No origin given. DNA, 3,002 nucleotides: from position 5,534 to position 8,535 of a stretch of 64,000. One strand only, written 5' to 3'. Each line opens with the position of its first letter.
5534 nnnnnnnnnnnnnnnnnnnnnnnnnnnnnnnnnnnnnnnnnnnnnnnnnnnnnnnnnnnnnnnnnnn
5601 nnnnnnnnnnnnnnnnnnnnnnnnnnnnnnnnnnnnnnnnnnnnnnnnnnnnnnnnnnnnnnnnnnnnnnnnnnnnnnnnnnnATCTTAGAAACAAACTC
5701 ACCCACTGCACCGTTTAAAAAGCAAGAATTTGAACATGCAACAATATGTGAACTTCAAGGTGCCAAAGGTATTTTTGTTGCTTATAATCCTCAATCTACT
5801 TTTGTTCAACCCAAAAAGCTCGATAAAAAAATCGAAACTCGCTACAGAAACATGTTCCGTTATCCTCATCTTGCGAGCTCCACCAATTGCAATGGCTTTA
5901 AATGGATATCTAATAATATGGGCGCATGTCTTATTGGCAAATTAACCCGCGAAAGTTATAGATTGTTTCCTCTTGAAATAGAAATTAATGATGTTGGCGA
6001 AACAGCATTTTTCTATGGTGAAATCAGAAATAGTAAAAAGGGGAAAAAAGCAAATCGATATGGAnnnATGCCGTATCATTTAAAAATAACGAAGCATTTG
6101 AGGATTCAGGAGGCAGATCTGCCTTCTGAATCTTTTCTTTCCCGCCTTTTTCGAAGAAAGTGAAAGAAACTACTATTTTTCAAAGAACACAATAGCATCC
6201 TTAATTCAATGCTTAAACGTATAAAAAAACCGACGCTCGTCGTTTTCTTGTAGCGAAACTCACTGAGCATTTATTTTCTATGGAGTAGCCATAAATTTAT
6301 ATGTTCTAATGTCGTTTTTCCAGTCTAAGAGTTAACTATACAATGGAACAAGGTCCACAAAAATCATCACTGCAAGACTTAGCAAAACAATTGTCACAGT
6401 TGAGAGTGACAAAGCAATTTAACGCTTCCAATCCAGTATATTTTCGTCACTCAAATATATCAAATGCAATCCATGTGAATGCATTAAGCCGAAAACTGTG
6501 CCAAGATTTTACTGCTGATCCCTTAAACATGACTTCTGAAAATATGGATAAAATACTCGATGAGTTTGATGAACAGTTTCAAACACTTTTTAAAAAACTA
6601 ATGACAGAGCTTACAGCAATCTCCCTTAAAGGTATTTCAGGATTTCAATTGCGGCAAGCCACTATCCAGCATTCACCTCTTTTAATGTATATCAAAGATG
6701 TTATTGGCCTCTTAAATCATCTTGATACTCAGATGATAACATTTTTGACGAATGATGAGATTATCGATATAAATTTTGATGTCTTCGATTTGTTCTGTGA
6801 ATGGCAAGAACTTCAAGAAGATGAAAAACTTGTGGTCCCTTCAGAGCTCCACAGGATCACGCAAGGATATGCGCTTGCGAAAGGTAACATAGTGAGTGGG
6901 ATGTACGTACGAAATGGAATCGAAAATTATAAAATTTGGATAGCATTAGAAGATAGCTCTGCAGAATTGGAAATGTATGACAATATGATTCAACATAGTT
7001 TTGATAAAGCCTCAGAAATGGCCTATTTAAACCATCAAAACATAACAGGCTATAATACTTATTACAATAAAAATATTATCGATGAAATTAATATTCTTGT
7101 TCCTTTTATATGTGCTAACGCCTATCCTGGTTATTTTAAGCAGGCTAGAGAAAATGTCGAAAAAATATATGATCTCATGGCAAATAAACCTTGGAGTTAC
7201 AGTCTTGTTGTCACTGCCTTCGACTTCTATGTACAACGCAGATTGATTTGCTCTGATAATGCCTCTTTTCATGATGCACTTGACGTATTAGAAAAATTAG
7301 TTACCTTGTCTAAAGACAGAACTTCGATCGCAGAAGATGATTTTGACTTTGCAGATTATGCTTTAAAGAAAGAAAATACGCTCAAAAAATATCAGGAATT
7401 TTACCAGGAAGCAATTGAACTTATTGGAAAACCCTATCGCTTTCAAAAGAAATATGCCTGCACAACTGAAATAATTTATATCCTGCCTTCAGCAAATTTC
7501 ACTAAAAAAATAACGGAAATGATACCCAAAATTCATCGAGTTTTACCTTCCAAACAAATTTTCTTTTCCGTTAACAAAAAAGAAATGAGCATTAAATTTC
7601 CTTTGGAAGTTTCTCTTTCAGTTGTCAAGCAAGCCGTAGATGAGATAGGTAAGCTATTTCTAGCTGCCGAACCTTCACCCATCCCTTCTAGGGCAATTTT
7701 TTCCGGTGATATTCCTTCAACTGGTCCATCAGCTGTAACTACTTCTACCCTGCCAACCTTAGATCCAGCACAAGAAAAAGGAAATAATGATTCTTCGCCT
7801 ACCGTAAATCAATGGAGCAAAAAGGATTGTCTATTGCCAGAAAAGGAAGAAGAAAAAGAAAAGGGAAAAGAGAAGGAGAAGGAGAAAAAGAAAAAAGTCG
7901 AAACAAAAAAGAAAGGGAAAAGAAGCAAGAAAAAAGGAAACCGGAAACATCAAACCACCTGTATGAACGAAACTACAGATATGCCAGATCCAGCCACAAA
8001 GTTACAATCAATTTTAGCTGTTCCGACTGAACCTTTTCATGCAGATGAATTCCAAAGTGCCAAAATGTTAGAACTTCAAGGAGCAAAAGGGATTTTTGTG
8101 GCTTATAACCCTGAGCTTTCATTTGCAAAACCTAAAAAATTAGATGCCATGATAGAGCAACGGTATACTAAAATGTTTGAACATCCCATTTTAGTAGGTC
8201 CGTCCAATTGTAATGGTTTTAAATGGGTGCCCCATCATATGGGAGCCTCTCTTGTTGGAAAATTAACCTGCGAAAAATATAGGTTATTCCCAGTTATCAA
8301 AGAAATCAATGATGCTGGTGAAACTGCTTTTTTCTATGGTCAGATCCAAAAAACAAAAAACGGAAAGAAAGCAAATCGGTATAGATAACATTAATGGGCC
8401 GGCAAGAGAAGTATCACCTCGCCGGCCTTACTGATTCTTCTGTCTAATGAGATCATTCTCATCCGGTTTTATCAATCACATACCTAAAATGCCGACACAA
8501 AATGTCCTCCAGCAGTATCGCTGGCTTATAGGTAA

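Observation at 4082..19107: Four-member paralogous family of ~660-690-aa proteins with no recognisable catalytic domain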

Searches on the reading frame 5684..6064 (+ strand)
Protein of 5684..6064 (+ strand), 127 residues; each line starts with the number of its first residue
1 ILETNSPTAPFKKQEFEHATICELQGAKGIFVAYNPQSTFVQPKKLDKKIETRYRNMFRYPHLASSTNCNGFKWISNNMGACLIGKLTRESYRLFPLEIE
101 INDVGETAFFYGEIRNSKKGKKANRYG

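Call 34: find_homologous_proteins(query=A3, max_evalue=0.01)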
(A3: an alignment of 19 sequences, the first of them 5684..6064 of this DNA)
Query A3 (19 sequences): 407 candidates shared short words with the query, none scored E <= 0.01.
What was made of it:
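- Tried and rejected: find_homologous_proteins with the C-terminal alignment returned nothing (call 34), although the exhaustive search did find relatives, so that negative is a tool limitation.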

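Call 35: search_solved_structures(query=A3, max_evalue=10, show_alignments=3)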
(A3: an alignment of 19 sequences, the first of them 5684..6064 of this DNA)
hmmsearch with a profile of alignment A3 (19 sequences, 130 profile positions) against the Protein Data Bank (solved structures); distinct sequences matched with E-value up to 10: 4.
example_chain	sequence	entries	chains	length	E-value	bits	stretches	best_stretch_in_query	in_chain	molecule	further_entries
6by1_C4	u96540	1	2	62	0.57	13.6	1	61-100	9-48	50S ribosomal protein L35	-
10qm_l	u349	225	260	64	0.62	13.4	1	61-100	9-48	Large ribosomal subunit protein bL35 | 50S ribosomal protein L35 | 50S ribosomal protein bL35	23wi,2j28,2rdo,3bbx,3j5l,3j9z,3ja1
11bq_2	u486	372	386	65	0.63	13.4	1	61-100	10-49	50S ribosomal protein L35 | Large ribosomal subunit protein bL35 | 50S ribosomal protein L33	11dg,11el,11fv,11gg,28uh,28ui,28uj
7qgh_q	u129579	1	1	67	0.68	13.3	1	61-100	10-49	50S ribosomal protein L35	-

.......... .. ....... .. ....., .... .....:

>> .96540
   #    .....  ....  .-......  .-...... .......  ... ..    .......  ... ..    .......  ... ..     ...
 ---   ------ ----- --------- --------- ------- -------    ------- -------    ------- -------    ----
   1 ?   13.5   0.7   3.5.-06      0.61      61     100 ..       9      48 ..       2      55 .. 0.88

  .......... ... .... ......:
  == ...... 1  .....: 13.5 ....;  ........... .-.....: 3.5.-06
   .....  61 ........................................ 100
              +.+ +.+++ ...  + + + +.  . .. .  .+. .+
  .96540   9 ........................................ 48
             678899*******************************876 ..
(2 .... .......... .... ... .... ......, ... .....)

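Call 38: search_protein_families(library=pfam, alignment_id=A3, max_evalue=10)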
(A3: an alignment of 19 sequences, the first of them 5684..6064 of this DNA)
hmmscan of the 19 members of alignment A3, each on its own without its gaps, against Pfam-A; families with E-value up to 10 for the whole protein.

A. member 1, window:5684-6064:+ (127 aa): 0 families

B. families by the number of members that match (of 19 scanned): 5 families
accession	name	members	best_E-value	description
PF08282.18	Hydrolase_3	1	0.079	haloacid dehalogenase-like hydrolase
PF16120.10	DUF4836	1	0.12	Domain of unknown function (DUF4836)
PF13375.12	RnfC_N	1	0.18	RnfC Barrel sandwich hybrid domain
PF06344.16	Parecho_VpG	1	0.2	Parechovirus Genome-linked protein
PF18553.7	PheRS_DBD3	1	0.23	PheRS DNA binding domain 3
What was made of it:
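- On RelE/ParE/HigB (BECR-fold) toxins: No Pfam hit exists at E <= 10 (call 38).
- No Pfam toxin family matches even at E <= 10 (call 38).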

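Call 41: find_related_loci(query=A4, collection=genome_contigs, flank=6000)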
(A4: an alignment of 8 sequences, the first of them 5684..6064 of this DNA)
Query A4 (127 aa) in genome_contigs; peptide patterns used: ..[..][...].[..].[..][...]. (x = any residue, [..] = any of these).
4 stretches matched a pattern, but none encodes a relative of the query by tblastn (E <= 1e-3).

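Call 46: predict_structure(alignment_id=A3)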
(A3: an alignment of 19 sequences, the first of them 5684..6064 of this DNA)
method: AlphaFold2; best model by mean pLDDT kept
length: 127 residues; sequences in the alignment: 19
mean_pLDDT: 89.7   pTM: 0.82
mean pLDDT of the five models: 89.7, 89.4, 89.1, 87.8, 87.6
residues with pLDDT >= 90: 98; 70-90: 16; 50-70: 11; < 50: 2
segments of 3 or more residues with pLDDT < 50: none
pLDDT, mean of each block of 10 residues (from residue 1): 76 95 95 95 92 95 92 89 93 95 97 86 55
secondary structure, 60 per line:
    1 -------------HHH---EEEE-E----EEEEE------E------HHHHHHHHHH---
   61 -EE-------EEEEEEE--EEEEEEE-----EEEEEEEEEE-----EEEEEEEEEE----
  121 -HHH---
elements in order: E20-23 E30-34 H48-57 E71-77 E80-86 E92-101 E107-116
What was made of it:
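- Closest known: Bartonella Bep effectors. Different: BID is helical, whereas this domain is beta-rich (call 46).
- In the predicted beta3-beta6 meander, K607, K620, R627 and K652 all fall at the same end of the sheet; this is inferred from strand order in call 46.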

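Call 48: fold_search(model_id=the predicted structure, library=pdb)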
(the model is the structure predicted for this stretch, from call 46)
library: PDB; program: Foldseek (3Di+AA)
matches with E <= 10: 281; with E <= 0.001: 0
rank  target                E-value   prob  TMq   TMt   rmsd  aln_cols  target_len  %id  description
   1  7cay                  1.5e-01  0.09  0.16  0.13  16.0       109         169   10  Crystal Structure of Lon N-terminal domain protein from Xanthomonas campestris (released 2020-10-14)
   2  2dfk_A                2.2e-01  0.20  0.22  0.10   6.5        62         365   11  Crystal structure of the CDC42-Collybistin II complex (released 2006-05-02)
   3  9hpi_C                3.8e-01  0.04  0.16  0.07  15.9       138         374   10  Cryo-EM structure of DDB1dB-CRBN-MRT-0031619, conformation 1 (released 2025-12-03)
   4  8rq9_C                4.2e-01  0.06  0.20  0.10  15.9       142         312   12  Crystal structure of PROTAC CFT-1297 in complex with CRBN-midi and BRD4(BD2) (released 2024-09-25)
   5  3ayh_B                5.4e-01  0.11  0.23  0.17  12.4        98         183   10  Crystal structure of the C17/25 subcomplex from S. pombe RNA Polymerase III (released 2011-07-13)
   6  2dfk_C                5.7e-01  0.13  0.22  0.10   6.5        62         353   11  Crystal structure of the CDC42-Collybistin II complex (released 2006-05-02)
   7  4l3r_B                6.0e-01  0.09  0.22  0.20  10.5       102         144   11  Crystal structure of a DUF4847 family protein (BACEGG_01241) from Bacteroides eggerthii DSM 20697 at 2.23 A resolution (released 2013-07-10)
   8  8rqc_A                6.0e-01  0.06  0.18  0.10  12.6       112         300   12  Crystal structure of CRBN-midi in complex with mezigdomide and IKZF1 ZF2 (released 2024-09-25)
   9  4gla_D                8.1e-01  0.12  0.26  0.33   8.4       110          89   11  OBody NL8 bound to hen egg-white lysozyme (released 2013-08-14)
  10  4gn3_L                9.2e-01  0.14  0.26  0.30   8.8       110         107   10  OBody AM1L10 bound to hen egg-white lysozyme (released 2013-08-21)
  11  5ja8_E                9.7e-01  0.06  0.20  0.22  11.2        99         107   13  Crystal structure of the HigB2 toxin in complex with Nb2 (released 2017-04-05)
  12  3fcd_B                9.7e-01  0.04  0.17  0.18  14.2       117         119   10  Crystal Structure of a putative glyoxalase from an environmental bacteria (released 2008-12-09)
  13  8rq1                  9.7e-01  0.03  0.17  0.10  15.3       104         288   14  Crystal structure of CRBN-midi (released 2024-09-25)
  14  7ppo_A                1.2e+00  0.08  0.23  0.08  10.7       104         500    8  Structure of SidJ/CaM bound to SdeA in pre-glutamylation state (released 2021-10-27)
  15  9e3h_D                1.2e+00  0.07  0.23  0.26   8.6       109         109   11  Cryo EM structure of pertussis toxin in complex with neutralizing Fab PERT-61 (released 2025-10-29)
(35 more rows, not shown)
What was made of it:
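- On OB-fold nucleic-acid-binding domains: Several OB proteins (OBody, SSB, Rim1, RPA, LysRS N-domain) appear, but at E 0.8-3 and TM 0.2-0.3 (call 48).
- HigB2 appears twice in the Foldseek list (call 48).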

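Call 72: fold_search(model_id=the predicted structure, library=viral)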
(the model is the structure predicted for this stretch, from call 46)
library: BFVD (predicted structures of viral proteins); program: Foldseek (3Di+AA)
matches with E <= 10: 362; with E <= 0.001: 0
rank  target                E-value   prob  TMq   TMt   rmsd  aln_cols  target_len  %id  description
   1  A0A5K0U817            2.0e-01  0.82  0.43  0.42   4.8       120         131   12  Uncharacterized protein [Yasminevirus sp. GU-2018]
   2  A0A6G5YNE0            3.3e-01  0.15  0.23  0.12  10.9       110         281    8  (no name in the UniProt tables at hand)
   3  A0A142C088            3.3e-01  0.05  0.17  0.16  16.1       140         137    8  (no name in the UniProt tables at hand)
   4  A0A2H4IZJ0            3.7e-01  0.25  0.27  0.16   6.8        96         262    9  Uncharacterized protein [uncultured Caudovirales phage]
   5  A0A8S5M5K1            6.3e-01  0.06  0.22  0.07  16.1       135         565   10  Uncharacterized protein [Podoviridae sp. ctaNW81]
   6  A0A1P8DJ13            7.6e-01  0.05  0.16  0.16  11.7        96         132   10  (no name in the UniProt tables at hand)
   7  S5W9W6                8.1e-01  0.13  0.28  0.35   7.8        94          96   10  (no name in the UniProt tables at hand)
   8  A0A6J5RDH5            8.6e-01  0.03  0.14  0.07  12.0       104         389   12  Uncharacterized protein [uncultured Caudovirales phage]
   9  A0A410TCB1            9.1e-01  0.08  0.24  0.26  12.1       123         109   11  (no name in the UniProt tables at hand)
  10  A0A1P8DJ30            9.6e-01  0.04  0.18  0.18   9.7       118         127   11  (no name in the UniProt tables at hand)
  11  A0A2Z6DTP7            9.6e-01  0.04  0.21  0.04  13.0       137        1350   14  Envelopment polyprotein [Ixodes scapularis bunyavirus]
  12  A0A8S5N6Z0            1.0e+00  0.07  0.25  0.06  13.2       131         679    8  Prohead protease [Siphoviridae sp. ctjel6]
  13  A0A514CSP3            1.1e+00  0.08  0.23  0.26  10.6       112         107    5  Uncharacterized protein [Achromobacter phage Motura]
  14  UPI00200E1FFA         1.1e+00  0.08  0.22  0.20  12.1        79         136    6  (no name look-up for this kind of identifier)
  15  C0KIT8                1.1e+00  0.08  0.23  0.11  13.2        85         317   12  p4 [Pseudomonas phage phi2954]
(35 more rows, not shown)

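Call 85: find_related_loci(query=A4, collection=metagenome_contigs, flank=8000)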
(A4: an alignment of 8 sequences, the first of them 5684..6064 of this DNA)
Query A4 (127 aa) in metagenome_contigs; peptide patterns used: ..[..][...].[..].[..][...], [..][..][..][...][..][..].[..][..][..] (x = any residue, [..] = any of these).
265 stretches matched a pattern; 1 encode a relative of the query (tblastn E <= 1e-3); 1 distinct loci.
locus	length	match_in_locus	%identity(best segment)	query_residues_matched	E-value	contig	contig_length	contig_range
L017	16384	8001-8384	77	1-127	4e-67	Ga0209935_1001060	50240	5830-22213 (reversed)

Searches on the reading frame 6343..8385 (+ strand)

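Call 4: search_protein_families(library=pfam, proteins=[window:6343-8385:+], max_evalue=0.1)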
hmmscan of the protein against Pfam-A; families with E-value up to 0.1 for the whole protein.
window:6343-8385:+ (681 aa): 1 family
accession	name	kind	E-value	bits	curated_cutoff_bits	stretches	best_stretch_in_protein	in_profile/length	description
PF10500.14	SR-25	-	0.034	14.2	40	1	502-553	86-135/226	Nuclear RNA-splicing-associated protein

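Call 6: search_protein_families(library=ncbifam, proteins=[window:6343-8385:+], max_evalue=1)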
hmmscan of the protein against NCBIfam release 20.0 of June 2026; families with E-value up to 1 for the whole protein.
window:6343-8385:+ (681 aa): 2 families
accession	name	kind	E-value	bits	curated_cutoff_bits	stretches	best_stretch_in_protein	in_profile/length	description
TIGR00671.1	baf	subfamily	0.076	12.7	58.2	0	64-112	27-75/243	type III pantothenate kinase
NF053710.1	RNA_heli_RhlE2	exception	0.22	9.8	925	1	452-539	372-450/635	RNA helicase RhlE2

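Call 69: search_protein_families(library=phrogs, proteins=[window:6343-8385:+], max_evalue=0.01)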
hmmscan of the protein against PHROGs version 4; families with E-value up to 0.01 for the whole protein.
window:6343-8385:+ (681 aa): 0 families

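Call 70: search_protein_families(library=padloc, proteins=[window:6343-8385:+], max_evalue=0.01)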
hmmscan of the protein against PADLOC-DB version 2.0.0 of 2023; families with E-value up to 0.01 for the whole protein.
window:6343-8385:+ (681 aa): 0 families
